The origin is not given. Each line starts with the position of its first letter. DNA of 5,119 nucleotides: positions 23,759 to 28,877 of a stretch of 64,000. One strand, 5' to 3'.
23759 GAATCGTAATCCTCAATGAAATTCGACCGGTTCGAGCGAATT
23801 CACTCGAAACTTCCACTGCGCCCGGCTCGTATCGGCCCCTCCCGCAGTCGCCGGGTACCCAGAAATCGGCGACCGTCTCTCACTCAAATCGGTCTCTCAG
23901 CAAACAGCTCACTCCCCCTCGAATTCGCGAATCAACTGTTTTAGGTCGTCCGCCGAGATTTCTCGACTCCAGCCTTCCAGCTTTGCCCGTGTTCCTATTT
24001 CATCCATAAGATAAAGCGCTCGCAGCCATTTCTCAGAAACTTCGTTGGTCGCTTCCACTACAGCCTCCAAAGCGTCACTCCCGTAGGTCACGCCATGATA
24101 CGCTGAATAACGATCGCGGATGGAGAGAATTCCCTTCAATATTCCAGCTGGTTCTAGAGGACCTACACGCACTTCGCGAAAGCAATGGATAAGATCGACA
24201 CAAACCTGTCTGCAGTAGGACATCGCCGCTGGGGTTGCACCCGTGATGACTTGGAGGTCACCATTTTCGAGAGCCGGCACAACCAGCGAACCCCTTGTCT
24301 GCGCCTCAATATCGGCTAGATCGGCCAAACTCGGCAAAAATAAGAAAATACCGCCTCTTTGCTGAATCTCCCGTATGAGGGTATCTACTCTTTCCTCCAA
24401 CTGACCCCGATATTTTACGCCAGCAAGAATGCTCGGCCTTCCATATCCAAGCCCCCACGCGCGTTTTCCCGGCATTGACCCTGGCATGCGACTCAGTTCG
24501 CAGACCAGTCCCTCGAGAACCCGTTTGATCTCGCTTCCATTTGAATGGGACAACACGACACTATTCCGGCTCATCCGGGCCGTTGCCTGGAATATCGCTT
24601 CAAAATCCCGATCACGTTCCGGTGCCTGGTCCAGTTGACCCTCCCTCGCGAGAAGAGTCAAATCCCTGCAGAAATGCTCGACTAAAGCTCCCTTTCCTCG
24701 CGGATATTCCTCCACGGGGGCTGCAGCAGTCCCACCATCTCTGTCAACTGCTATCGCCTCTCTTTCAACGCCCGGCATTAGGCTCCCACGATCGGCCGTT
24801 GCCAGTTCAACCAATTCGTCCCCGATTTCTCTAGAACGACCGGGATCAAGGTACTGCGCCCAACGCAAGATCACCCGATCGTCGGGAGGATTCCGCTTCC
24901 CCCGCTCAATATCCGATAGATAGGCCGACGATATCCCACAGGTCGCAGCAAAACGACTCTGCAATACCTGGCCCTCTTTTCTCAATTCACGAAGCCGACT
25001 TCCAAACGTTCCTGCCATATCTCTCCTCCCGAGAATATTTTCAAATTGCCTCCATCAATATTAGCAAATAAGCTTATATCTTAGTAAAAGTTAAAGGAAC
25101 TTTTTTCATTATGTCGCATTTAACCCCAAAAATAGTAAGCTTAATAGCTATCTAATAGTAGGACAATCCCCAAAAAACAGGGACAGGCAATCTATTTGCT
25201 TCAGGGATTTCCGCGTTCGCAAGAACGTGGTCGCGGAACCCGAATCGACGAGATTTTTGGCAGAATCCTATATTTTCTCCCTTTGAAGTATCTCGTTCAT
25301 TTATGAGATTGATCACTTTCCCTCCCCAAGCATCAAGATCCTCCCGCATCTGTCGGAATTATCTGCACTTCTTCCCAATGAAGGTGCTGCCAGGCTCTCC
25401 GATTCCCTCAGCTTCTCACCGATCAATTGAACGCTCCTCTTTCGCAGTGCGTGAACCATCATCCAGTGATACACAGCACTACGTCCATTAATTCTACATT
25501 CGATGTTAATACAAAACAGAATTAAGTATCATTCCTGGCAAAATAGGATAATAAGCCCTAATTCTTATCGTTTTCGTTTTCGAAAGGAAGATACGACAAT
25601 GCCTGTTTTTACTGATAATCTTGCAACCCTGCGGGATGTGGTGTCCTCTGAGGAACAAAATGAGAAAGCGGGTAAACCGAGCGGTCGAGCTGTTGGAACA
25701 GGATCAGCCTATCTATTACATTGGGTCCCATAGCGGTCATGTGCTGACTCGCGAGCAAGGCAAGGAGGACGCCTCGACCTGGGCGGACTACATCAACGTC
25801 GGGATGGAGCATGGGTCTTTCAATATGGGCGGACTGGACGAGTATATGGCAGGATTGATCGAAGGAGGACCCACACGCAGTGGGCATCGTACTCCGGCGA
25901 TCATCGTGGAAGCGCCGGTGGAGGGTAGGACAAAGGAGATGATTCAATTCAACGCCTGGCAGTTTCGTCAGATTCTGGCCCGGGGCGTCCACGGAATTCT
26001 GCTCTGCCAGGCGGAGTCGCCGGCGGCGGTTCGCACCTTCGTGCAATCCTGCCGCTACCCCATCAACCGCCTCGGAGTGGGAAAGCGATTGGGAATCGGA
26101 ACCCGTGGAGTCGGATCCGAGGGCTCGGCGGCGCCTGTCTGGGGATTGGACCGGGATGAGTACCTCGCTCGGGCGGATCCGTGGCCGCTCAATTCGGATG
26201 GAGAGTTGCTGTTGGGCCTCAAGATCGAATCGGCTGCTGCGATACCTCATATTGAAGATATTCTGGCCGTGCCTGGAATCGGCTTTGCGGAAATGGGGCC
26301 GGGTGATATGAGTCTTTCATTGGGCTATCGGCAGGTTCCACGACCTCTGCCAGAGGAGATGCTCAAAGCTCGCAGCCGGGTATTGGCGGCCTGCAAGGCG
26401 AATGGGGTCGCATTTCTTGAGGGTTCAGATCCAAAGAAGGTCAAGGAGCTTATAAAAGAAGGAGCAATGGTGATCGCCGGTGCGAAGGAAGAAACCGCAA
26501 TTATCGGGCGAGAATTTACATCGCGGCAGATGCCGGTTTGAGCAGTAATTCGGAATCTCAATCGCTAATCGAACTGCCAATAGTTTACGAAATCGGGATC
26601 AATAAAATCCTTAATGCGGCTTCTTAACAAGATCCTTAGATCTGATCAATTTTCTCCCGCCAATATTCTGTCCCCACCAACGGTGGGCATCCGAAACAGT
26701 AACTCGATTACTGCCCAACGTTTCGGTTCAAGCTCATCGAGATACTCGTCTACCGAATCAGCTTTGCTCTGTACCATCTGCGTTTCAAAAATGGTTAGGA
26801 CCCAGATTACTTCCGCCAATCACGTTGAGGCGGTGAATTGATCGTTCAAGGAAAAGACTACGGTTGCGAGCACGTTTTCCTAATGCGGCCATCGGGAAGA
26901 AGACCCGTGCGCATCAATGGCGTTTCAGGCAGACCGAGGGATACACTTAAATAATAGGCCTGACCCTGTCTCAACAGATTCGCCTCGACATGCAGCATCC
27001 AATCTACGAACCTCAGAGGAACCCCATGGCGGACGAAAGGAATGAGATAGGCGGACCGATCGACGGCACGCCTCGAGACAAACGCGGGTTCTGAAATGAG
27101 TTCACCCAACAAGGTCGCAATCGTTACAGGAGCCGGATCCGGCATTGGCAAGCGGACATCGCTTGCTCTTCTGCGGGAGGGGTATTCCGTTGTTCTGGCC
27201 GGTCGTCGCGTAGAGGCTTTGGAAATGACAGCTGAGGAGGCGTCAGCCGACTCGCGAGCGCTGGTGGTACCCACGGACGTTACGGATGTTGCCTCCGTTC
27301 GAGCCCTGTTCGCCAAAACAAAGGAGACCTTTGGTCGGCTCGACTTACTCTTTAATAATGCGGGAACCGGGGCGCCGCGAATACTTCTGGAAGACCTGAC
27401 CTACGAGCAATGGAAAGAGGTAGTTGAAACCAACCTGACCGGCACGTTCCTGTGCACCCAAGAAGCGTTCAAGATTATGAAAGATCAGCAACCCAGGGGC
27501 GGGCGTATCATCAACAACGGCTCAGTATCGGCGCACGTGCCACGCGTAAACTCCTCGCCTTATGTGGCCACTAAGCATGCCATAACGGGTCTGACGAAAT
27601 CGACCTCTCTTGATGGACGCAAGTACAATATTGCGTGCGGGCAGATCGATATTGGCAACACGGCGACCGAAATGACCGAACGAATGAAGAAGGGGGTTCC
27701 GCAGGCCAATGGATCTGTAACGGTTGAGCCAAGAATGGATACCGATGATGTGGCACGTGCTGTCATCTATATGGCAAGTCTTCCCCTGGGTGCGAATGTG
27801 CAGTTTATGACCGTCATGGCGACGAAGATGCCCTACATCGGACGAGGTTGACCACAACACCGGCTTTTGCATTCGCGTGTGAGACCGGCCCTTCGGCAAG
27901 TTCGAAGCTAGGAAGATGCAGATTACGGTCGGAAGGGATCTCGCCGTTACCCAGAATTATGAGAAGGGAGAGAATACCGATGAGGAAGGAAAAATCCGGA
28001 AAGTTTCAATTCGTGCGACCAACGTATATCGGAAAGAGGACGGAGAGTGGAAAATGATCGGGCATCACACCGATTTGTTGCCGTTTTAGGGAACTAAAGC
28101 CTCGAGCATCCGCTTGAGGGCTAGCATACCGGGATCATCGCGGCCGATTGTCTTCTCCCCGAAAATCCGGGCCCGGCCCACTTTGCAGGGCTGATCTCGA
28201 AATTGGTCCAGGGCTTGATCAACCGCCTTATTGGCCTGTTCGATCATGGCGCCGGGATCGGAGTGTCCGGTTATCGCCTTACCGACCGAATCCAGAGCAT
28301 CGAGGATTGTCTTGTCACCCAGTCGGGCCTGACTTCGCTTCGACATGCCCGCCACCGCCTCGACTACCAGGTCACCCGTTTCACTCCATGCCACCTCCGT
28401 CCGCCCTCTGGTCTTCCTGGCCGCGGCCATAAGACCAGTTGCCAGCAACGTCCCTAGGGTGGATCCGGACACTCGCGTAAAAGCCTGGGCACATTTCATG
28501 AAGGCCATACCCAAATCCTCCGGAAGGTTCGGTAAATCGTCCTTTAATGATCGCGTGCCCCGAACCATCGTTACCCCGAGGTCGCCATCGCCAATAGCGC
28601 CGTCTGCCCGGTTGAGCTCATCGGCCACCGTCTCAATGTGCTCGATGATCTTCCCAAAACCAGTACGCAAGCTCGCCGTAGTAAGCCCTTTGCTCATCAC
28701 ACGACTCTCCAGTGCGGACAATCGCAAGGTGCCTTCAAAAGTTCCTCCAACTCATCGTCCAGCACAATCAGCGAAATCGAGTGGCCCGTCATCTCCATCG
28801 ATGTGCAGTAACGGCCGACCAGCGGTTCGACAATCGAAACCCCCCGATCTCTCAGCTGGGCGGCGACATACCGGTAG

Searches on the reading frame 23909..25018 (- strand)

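Call 50: search_protein_families(library=pfam, proteins=[window:23909-25018:-], max_evalue=0.1)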
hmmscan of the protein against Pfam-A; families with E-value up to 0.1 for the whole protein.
window:23909-25018:- (369 aa): 4 families
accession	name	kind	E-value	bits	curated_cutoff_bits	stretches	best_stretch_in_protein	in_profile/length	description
PF13560.12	HTH_31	-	9.9e-09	35.8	27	1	5-57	2-54/64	Helix-turn-helix domain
PF01381.28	HTH_3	-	8.2e-08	32.6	23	1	9-50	1-42/55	Helix-turn-helix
PF12844.13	HTH_19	-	6.5e-06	26.4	30.2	1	6-57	1-51/64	Helix-turn-helix domain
PF17871.7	AAA_lid_9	-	1.9e-05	24.9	22.8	1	299-367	11-82/104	AAA lid domain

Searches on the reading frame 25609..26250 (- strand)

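Call 50: search_protein_families(library=pfam, proteins=[window:25609-26250:-], max_evalue=0.1)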
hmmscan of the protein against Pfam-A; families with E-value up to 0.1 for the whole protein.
window:25609-26250:- (213 aa): 1 family
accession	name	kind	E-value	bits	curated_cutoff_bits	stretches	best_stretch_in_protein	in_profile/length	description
PF16171.10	CENP-T_N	-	0.043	13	27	1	25-88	104-168/378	Centromere kinetochore component CENP-T N-terminus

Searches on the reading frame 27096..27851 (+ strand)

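Call 50: search_protein_families(library=pfam, proteins=[window:27096-27851:+], max_evalue=0.1)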
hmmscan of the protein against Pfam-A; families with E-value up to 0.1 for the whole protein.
window:27096-27851:+ (251 aa): 6 families
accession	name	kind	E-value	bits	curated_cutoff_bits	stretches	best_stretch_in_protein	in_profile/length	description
PF00106.31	adh_short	-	5.3e-51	173.3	26.6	1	6-199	1-192/195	short chain dehydrogenase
PF13561.12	adh_short_C2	-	2.6e-39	135.6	27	1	12-228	1-218/236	Enoyl-(Acyl carrier protein) reductase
PF08659.16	KR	-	1.8e-09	38.2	22.6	1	9-121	4-120/180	KR domain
PF08643.16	DUF1776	-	0.00021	21.3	25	1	99-190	109-200/294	Fungal family of unknown function (DUF1776)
PF01370.27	Epimerase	-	0.0014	18.5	20.9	1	9-75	2-63/240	NAD dependent epimerase/dehydratase family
PF13460.12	NAD_binding_10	-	0.058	13.7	27.2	1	12-74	1-60/184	NAD(P)H-binding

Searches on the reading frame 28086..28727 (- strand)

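Call 9: search_protein_families(library=pfam, proteins=[window:28086-28727:-])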
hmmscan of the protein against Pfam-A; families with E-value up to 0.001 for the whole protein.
window:28086-28727:- (213 aa): 1 family
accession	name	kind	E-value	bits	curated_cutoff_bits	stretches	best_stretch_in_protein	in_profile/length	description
PF02734.22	Dak2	-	6.6e-34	117.7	27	1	44-211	1-172/174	DAK2 domain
